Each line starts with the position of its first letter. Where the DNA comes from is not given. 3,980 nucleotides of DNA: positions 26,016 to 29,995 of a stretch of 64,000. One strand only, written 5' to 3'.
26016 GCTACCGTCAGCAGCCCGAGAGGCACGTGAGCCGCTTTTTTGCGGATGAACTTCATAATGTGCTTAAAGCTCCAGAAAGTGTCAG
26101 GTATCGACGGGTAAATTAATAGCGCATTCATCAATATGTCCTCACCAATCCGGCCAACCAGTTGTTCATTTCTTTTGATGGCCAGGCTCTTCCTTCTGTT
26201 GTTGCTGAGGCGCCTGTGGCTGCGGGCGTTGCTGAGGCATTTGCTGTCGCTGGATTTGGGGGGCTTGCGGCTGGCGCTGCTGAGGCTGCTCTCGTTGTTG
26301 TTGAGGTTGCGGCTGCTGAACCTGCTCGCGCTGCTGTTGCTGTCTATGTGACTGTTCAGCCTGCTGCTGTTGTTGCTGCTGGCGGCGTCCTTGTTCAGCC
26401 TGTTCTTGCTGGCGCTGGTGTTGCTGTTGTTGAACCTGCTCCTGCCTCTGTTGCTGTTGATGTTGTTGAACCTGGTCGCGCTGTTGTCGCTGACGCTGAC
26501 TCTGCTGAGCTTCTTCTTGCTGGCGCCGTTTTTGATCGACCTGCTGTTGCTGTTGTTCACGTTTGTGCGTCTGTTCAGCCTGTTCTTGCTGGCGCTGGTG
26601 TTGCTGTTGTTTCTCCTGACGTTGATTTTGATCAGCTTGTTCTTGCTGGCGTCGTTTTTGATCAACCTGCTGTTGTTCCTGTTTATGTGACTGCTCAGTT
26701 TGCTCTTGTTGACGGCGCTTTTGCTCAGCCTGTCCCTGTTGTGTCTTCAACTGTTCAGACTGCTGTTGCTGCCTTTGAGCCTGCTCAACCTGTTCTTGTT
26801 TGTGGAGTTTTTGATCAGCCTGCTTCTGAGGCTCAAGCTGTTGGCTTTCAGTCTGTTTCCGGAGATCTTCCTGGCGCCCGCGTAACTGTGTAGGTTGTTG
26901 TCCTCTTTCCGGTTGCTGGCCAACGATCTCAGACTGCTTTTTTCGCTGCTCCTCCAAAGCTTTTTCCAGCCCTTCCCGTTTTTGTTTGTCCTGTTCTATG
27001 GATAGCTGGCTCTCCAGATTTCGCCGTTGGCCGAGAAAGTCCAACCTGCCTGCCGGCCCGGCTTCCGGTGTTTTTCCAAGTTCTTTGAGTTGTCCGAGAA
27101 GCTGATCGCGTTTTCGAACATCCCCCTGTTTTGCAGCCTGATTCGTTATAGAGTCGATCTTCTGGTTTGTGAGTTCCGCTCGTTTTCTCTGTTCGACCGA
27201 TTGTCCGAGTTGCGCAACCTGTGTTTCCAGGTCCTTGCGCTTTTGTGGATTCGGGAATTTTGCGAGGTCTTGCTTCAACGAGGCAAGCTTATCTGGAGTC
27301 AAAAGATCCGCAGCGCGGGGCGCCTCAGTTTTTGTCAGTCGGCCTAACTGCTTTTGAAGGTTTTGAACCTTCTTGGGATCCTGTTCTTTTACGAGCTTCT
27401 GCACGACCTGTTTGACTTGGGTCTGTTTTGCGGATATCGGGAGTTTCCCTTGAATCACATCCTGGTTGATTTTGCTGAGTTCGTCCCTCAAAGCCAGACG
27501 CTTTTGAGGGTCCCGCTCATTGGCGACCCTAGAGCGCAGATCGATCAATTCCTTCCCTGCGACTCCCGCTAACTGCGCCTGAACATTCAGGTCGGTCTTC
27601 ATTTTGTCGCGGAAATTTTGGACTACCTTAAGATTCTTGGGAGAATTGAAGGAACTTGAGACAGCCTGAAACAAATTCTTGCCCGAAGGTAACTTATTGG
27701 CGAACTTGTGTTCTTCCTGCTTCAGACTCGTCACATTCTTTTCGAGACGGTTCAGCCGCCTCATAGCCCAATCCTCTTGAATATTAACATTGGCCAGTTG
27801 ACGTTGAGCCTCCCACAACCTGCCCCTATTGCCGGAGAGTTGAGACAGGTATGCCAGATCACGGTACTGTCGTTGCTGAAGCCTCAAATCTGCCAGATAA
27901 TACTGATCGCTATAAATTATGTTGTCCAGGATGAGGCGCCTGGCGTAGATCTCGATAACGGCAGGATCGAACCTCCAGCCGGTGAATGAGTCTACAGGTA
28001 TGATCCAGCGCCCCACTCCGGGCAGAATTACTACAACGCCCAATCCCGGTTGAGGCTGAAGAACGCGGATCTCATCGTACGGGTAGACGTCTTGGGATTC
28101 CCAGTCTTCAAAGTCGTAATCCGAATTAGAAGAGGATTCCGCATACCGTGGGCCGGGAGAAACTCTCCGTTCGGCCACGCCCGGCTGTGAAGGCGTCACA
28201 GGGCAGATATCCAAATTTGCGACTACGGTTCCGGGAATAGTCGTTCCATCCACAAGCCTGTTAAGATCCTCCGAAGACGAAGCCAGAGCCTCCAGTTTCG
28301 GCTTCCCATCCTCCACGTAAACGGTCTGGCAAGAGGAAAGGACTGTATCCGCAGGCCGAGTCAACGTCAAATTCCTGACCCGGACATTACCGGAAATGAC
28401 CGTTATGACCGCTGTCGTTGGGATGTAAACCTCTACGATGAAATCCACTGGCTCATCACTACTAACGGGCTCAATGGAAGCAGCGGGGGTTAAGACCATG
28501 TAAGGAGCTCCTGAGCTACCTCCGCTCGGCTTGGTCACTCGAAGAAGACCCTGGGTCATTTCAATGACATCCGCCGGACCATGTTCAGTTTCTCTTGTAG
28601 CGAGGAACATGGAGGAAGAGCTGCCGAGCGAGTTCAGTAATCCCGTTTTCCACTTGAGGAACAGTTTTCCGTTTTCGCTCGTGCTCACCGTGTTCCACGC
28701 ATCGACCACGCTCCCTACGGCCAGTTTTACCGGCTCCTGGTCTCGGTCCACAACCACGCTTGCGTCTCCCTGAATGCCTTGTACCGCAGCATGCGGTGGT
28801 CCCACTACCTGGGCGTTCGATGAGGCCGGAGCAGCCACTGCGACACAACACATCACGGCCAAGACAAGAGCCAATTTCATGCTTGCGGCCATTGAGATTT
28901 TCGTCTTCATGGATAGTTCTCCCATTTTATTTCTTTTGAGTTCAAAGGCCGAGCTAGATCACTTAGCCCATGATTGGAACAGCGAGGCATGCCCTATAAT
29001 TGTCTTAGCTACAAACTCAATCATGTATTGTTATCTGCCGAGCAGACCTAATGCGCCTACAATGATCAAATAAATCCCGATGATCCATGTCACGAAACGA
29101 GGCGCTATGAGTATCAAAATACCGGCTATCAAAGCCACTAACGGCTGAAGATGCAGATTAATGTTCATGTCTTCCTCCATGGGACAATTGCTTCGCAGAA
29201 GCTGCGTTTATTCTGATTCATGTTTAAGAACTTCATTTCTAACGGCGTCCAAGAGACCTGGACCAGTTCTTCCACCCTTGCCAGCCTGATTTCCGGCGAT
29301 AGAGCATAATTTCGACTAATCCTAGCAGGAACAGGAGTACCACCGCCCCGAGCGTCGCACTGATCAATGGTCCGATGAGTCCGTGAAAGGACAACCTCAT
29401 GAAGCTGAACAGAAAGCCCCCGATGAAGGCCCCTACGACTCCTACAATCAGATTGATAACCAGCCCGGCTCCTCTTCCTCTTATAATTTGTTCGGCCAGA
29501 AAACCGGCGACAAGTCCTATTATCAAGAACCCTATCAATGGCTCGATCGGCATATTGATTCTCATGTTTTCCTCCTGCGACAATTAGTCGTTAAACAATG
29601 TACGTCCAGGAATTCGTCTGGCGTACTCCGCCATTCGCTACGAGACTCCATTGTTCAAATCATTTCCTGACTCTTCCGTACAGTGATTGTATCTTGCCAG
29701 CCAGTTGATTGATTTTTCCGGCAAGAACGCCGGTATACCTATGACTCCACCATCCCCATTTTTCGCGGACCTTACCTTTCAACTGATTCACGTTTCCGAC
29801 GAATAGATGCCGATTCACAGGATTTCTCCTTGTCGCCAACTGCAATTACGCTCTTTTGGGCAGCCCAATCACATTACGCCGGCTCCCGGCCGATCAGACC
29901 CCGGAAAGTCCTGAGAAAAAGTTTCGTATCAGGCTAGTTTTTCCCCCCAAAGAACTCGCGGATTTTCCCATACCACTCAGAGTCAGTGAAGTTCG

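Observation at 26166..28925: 919 aa secreted protein with a Gln/Glu/Arg-rich tandem-repeat tail encoded by six-frame-open CAG/CTG-like DNA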

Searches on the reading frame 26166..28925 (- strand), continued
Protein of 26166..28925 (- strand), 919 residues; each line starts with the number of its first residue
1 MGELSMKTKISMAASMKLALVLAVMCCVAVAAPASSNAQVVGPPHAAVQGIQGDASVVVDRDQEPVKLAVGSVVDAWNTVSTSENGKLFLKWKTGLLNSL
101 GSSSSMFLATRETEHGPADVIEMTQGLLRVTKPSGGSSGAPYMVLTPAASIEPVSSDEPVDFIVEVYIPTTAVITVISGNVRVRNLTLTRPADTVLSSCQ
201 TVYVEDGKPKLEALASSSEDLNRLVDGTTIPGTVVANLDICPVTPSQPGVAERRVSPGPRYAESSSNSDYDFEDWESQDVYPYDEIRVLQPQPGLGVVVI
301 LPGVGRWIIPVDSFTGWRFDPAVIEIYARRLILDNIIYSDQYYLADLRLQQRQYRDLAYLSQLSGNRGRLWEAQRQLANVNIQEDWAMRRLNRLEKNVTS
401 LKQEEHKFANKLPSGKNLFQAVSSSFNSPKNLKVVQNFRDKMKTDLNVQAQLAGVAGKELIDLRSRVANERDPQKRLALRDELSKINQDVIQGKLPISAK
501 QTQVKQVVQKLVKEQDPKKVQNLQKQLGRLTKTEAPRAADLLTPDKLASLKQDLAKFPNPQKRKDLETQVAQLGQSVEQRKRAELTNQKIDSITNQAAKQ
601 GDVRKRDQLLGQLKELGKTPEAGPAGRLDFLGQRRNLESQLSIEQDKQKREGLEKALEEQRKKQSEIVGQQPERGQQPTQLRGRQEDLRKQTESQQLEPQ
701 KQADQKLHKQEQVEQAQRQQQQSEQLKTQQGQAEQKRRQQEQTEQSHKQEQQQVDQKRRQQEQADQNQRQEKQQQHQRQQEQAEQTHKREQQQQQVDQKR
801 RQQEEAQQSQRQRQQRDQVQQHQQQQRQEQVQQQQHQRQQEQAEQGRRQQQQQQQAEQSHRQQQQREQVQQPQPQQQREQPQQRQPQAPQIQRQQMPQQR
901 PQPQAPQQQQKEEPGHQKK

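Call 55: search_protein_families(library=pfam, alignment_id=A3, max_evalue=0.1)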
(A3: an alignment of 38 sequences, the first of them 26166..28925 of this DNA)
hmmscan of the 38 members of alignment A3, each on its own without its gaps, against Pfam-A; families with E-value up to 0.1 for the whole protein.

A. member 1, window:26166-28925:- (919 aa): 0 families

B. families by the number of members that match (of 38 scanned): 4 families
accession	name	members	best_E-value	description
PF04773.18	FecR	9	2.8e-06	FecR protein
PF18595.6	Nuf2_DHR10-like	1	0.019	Nuf2, DHR10-like domain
PF08988.15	T3SS_needle_E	1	0.068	Type III secretion system, cytoplasmic E component of needle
PF02841.20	GBP_C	1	0.085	Guanylate-binding protein, C-terminal domain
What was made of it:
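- On FecR domain (Pfam PF04773) - domain-level membership: However, 9 of 38 aligned family members hit PF04773 (best E 2.8e-6, call 55).
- Closest known: FecR/PupR-type periplasmic domains. Same: Nine of 38 family members hit the Pfam model (call 55).
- Pfam FecR is hit in 9 of 38 relatives (call 55).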

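Call 69: list_cluster_members(proteins=[P0036, P0034, P0038, P0039, P0028, P0019, P0017, P0015, P0023, P0003])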
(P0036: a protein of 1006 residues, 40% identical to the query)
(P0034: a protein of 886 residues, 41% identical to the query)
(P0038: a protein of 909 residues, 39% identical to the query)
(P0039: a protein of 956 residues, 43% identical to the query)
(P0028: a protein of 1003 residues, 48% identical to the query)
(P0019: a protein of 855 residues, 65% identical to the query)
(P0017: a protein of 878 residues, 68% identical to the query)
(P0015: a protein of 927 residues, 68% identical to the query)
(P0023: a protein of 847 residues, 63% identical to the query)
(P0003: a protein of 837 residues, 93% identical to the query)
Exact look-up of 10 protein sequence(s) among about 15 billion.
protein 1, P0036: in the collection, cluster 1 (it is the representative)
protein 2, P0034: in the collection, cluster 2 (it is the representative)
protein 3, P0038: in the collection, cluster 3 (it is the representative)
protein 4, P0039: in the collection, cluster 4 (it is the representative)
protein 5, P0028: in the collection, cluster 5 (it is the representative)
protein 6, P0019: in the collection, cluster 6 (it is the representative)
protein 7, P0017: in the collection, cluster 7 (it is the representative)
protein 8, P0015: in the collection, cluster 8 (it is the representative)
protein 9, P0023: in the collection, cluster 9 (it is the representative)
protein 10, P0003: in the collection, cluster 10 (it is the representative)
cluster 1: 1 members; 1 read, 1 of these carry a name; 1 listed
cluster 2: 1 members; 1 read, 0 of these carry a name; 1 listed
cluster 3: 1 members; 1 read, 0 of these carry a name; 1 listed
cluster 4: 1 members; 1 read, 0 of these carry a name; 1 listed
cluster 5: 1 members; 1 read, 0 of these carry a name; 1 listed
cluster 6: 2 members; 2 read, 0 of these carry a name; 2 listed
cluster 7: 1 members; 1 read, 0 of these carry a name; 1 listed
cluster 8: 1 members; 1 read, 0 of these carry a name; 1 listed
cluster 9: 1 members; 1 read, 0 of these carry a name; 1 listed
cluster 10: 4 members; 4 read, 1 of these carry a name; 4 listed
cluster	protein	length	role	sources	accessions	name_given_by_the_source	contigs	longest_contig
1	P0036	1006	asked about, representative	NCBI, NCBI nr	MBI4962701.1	MAG: hypothetical protein HY913_05430 [Desulfomonile tiedjei] | hypothetical protein [Desulfomonile tiedjei]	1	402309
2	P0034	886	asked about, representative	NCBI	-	-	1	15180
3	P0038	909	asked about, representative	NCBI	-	-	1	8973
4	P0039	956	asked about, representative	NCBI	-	-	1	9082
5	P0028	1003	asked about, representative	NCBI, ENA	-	-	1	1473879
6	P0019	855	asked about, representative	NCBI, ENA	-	-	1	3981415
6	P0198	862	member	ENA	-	-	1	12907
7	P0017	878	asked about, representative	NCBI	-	-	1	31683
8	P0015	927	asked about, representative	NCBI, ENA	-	-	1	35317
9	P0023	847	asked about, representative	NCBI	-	-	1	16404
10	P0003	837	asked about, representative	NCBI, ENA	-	-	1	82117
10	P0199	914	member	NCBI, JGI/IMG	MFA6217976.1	MAG: hypothetical protein WDL87_10045 [Candidatus Omnitrophota bacterium] | hypothetical protein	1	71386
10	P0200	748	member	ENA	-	-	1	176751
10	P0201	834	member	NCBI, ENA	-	-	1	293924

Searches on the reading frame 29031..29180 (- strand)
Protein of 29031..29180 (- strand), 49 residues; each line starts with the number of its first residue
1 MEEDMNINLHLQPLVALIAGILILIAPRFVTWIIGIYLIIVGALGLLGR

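Call 43: search_protein_families(library=pfam, proteins=[window:29031-29180:-], max_evalue=0.001)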
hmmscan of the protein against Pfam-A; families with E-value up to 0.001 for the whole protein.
window:29031-29180:- (49 aa): 1 family
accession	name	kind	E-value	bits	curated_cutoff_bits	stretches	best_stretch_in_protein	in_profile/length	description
PF11295.13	DUF3096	-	1.9e-13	50.3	23.3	1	13-48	1-36/37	Protein of unknown function (DUF3096)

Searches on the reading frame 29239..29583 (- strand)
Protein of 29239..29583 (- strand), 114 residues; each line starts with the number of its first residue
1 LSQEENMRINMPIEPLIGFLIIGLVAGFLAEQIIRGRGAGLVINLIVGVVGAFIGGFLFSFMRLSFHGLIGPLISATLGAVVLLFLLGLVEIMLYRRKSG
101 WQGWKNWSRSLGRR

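Call 16: search_protein_families(library=pfam, proteins=[window:29239-29583:-], max_evalue=0.001)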
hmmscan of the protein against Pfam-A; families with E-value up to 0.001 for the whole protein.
window:29239-29583:- (114 aa): 2 families
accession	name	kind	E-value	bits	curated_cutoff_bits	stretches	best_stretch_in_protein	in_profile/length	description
PF04226.18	Transgly_assoc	-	4.5e-09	36.8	25.3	1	46-90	2-47/49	Transglycosylase associated protein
PF17647.6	DUF5518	-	0.00087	19.8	27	0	16-91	27-102/116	Family of unknown function (DUF5518)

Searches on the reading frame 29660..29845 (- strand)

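Call 43: search_protein_families(library=pfam, proteins=[window:29660-29845:-], max_evalue=0.001)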
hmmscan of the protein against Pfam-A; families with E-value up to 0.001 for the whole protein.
window:29660-29845:- (61 aa): 1 family
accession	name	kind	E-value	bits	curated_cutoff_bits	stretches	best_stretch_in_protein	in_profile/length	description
PF05532.17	CsbD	-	1.9e-07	31.3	40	1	17-60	5-48/53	CsbD-like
